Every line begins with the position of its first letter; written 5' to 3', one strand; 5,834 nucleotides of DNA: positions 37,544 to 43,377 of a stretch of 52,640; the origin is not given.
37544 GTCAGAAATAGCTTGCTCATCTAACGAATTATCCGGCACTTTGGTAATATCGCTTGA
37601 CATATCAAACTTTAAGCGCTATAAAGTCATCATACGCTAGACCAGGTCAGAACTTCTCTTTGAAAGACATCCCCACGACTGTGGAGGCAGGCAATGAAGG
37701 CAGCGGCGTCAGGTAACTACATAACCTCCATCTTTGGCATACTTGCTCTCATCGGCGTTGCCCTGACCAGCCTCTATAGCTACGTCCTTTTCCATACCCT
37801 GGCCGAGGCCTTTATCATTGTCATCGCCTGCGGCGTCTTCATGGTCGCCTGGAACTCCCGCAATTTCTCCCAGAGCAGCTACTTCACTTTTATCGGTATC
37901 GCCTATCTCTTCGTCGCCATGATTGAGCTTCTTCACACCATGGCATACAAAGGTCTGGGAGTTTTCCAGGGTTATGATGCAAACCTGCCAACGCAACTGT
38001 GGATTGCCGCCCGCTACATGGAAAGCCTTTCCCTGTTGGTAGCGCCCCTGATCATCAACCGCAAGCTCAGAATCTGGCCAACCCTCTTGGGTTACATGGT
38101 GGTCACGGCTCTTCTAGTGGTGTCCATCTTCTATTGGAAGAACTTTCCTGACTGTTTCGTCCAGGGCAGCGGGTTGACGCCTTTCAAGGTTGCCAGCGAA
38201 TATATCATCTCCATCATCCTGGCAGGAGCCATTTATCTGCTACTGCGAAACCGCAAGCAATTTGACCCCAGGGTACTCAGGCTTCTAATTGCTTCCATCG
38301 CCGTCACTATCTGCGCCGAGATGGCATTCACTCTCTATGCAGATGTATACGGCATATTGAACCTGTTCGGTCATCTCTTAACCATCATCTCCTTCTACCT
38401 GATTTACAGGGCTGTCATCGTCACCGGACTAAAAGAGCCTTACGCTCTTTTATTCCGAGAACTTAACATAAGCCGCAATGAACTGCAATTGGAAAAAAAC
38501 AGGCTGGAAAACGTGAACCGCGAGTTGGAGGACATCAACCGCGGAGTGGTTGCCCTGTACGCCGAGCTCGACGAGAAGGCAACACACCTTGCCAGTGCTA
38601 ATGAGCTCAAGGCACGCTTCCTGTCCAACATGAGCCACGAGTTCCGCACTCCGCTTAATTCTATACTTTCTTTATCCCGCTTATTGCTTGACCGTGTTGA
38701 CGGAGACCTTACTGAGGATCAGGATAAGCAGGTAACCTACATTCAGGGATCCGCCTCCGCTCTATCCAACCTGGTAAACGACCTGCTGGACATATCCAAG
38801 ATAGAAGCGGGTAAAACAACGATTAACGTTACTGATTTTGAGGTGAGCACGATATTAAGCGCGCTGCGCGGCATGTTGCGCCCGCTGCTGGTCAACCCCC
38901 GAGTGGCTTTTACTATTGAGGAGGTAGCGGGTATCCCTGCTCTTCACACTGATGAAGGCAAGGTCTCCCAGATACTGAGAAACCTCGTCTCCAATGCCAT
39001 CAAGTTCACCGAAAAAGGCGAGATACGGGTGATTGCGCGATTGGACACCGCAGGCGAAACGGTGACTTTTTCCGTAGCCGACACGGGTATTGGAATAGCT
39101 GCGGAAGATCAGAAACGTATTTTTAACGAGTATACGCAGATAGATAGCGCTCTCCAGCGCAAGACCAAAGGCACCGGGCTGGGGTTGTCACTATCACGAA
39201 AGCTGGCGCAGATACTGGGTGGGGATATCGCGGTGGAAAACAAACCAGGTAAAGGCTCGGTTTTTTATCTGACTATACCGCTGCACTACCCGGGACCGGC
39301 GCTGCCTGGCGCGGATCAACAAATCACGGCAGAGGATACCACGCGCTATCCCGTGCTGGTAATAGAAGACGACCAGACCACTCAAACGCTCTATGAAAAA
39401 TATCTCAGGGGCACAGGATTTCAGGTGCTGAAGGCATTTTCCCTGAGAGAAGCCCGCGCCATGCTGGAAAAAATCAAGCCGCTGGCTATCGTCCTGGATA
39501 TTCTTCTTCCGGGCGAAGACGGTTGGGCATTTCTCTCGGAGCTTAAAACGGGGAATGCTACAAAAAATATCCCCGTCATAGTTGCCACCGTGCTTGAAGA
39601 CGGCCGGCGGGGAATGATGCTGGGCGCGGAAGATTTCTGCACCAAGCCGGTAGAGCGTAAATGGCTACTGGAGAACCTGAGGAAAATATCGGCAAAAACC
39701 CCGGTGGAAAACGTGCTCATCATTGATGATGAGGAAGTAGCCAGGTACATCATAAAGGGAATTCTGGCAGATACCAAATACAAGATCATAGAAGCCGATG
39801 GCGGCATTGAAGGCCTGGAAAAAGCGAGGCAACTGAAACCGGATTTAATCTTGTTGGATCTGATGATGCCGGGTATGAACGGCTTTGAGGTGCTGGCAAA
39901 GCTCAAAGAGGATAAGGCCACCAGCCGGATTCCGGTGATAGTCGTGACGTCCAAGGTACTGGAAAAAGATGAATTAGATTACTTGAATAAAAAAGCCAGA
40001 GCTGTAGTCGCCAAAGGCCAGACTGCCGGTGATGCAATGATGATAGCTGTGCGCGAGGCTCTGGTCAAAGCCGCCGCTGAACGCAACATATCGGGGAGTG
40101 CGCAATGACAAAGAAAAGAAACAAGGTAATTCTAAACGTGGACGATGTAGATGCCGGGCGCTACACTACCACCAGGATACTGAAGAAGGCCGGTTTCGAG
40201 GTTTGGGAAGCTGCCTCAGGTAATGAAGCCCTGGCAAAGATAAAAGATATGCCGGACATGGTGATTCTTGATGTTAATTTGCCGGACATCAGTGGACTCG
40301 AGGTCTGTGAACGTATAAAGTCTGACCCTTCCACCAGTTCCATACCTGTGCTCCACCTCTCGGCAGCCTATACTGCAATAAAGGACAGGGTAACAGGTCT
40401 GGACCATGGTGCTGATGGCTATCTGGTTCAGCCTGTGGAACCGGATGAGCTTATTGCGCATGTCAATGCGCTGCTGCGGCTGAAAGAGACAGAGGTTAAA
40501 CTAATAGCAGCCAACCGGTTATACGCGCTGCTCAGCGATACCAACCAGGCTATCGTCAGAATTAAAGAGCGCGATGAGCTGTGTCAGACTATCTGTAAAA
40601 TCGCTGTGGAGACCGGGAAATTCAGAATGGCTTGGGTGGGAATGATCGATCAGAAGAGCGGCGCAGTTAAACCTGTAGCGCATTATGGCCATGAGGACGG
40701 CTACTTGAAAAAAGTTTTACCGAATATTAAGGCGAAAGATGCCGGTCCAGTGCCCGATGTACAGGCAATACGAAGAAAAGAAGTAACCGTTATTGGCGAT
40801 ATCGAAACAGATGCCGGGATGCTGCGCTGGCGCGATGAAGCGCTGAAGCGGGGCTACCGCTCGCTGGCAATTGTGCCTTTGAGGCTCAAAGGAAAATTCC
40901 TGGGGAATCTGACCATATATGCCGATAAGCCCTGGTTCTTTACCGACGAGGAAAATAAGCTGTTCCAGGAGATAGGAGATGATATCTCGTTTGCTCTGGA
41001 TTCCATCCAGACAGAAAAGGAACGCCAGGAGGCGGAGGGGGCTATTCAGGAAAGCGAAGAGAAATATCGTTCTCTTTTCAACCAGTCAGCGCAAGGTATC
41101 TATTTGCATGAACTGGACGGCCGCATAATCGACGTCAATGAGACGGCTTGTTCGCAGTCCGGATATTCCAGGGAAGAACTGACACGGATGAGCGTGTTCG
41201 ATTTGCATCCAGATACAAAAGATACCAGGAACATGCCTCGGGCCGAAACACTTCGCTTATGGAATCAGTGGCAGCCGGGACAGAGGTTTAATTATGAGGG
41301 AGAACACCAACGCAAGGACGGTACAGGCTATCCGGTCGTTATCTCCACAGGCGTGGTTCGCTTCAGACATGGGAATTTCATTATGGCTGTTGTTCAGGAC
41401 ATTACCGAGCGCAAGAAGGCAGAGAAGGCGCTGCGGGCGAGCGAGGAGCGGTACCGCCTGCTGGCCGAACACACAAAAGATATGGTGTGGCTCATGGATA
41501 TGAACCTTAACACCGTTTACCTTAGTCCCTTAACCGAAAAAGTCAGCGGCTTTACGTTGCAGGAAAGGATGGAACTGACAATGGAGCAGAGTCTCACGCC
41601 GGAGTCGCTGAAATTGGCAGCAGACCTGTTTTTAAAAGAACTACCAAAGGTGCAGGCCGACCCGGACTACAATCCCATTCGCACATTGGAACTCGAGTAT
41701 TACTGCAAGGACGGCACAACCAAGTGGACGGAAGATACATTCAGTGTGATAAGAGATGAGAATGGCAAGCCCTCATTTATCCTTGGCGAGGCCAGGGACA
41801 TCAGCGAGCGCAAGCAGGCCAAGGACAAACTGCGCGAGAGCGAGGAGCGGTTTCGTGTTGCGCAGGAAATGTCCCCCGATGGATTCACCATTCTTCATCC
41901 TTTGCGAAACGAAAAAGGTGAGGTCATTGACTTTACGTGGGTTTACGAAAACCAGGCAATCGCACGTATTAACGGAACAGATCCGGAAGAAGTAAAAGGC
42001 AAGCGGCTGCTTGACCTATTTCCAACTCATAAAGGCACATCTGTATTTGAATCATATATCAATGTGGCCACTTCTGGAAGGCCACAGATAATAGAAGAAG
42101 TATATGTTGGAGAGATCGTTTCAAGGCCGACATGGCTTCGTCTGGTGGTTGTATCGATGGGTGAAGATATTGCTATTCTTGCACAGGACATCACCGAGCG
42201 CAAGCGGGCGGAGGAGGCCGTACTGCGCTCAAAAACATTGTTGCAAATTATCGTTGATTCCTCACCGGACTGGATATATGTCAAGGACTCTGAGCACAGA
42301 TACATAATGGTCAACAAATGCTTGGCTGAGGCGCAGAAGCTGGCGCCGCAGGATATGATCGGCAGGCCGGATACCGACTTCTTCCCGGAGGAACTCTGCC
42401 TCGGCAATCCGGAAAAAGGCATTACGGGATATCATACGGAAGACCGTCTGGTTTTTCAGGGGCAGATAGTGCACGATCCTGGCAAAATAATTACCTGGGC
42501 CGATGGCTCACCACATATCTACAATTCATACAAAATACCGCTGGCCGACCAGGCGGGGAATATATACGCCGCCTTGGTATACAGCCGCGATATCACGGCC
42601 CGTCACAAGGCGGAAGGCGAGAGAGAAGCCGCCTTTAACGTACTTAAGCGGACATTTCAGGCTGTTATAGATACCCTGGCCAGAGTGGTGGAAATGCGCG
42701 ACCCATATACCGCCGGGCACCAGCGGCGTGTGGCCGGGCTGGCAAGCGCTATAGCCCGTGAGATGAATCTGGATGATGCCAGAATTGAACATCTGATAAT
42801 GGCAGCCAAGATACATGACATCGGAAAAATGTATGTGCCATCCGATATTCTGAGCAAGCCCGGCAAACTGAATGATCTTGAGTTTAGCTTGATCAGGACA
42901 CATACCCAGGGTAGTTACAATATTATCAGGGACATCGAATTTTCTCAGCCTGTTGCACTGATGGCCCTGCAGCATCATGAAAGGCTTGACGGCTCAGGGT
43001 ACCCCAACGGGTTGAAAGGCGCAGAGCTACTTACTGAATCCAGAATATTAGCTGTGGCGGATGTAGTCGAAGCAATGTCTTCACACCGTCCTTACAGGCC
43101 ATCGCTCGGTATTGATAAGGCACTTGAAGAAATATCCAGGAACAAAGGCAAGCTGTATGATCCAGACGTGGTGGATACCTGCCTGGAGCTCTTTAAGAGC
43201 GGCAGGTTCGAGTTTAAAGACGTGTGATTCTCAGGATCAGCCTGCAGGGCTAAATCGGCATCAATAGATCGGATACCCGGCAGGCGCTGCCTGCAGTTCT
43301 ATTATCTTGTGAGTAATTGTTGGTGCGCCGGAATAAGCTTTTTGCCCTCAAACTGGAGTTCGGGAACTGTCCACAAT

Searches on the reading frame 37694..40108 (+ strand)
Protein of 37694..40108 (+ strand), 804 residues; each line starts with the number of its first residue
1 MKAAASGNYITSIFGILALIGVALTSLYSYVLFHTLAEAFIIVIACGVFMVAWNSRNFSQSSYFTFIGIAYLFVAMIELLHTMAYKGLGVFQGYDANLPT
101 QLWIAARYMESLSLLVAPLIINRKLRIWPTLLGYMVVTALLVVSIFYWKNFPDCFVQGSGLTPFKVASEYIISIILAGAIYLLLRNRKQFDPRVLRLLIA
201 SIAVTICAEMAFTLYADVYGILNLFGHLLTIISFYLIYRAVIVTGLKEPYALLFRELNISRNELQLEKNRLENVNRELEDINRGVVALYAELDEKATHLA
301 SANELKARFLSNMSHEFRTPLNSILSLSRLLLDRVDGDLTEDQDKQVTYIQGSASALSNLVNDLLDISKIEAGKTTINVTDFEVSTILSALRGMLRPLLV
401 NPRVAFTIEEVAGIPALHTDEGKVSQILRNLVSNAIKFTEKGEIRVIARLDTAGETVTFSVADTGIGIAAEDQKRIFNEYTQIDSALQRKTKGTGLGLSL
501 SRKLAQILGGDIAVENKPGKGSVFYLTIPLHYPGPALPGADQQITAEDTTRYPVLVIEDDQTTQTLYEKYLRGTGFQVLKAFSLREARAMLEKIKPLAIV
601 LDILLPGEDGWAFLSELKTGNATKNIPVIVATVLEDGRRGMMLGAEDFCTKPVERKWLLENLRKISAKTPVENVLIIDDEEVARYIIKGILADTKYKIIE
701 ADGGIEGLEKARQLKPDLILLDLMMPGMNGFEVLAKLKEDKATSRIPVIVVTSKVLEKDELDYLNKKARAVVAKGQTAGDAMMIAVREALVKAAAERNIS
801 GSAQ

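Call 10: search_protein_families(library=pfam, proteins=[window:37694-40108:+], max_evalue=0.0001)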
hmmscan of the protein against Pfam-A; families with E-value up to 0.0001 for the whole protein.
window:37694-40108:+ (804 aa): 4 families
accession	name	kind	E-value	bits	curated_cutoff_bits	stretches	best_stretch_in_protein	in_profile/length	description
PF17159.10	MASE3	-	1.1e-93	313.5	31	1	26-249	2-226/226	Membrane-associated sensor domain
PF00072.30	Response_reg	-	8e-40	135.9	30.2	2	674-777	1-102/111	Response regulator receiver domain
PF02518.31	HATPase_c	-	2.1e-28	99.4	26.4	1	420-530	2-109/111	Histidine kinase-, DNA gyrase B-, and HSP90-like ATPase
PF00512.31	HisKA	-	7.3e-19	68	26.9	1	306-373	2-66/66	His Kinase A (phospho-acceptor) domain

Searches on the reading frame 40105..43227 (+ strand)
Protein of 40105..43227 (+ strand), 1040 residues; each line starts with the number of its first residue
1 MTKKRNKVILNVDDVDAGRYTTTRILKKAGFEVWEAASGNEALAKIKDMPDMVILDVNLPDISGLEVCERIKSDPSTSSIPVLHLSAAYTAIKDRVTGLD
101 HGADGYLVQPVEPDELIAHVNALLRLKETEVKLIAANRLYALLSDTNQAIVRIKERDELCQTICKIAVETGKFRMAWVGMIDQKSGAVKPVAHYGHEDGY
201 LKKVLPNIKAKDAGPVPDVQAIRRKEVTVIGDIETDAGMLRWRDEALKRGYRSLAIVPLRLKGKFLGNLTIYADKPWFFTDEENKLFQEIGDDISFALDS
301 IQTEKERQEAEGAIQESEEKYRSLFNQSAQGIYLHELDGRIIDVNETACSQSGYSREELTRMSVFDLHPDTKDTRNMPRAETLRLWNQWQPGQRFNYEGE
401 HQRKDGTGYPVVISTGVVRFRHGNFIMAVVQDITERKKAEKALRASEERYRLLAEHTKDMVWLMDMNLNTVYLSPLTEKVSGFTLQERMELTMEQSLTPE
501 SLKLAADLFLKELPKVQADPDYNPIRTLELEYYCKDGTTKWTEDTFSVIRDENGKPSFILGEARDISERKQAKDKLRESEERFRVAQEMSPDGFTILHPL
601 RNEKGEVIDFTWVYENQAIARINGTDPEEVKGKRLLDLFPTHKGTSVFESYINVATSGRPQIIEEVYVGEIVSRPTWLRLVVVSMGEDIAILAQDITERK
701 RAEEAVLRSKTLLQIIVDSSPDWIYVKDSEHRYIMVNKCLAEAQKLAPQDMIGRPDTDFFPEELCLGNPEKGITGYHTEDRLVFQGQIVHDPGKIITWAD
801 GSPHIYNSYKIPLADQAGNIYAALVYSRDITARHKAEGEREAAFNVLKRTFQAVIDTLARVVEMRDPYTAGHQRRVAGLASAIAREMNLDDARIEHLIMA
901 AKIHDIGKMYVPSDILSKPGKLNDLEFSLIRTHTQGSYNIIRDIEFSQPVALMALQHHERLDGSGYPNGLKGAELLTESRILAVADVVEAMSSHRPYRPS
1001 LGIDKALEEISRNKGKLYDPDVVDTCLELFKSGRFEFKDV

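Call 10: search_protein_families(library=pfam, proteins=[window:40105-43227:+], max_evalue=0.0001)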
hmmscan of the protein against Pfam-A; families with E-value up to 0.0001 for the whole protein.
window:40105-43227:+ (1040 aa): 10 families
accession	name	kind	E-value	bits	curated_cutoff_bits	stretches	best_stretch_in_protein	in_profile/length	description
PF08448.16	PAS_4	-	1.9e-42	144.4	23.1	3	717-834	1-109/110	PAS fold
PF13487.12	HD_5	-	3.6e-39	134.7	27.2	1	857-1022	2-170/170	HD domain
PF13426.13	PAS_9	-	1.1e-29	103.1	27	1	331-435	3-103/103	PAS domain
PF00989.32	PAS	-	8.4e-25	87.4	22.6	1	319-433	1-113/113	PAS fold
PF00072.30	Response_reg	-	2.2e-22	79.8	30.2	1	9-120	1-110/111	Response regulator receiver domain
PF01966.28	HD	-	3.6e-18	66.4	22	1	870-991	2-116/116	HD domain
PF13185.12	GAF_2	-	3e-17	63.5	28.6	1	156-299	4-136/136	GAF domain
PF13188.13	PAS_8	-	4.4e-14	52.2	21.8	1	319-372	1-55/65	PAS domain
PF08447.18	PAS_3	-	2.1e-11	44.4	25.6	1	471-561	2-87/89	PAS fold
PF01590.32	GAF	-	1.1e-09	39.4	22.4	1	156-298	2-133/133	GAF domain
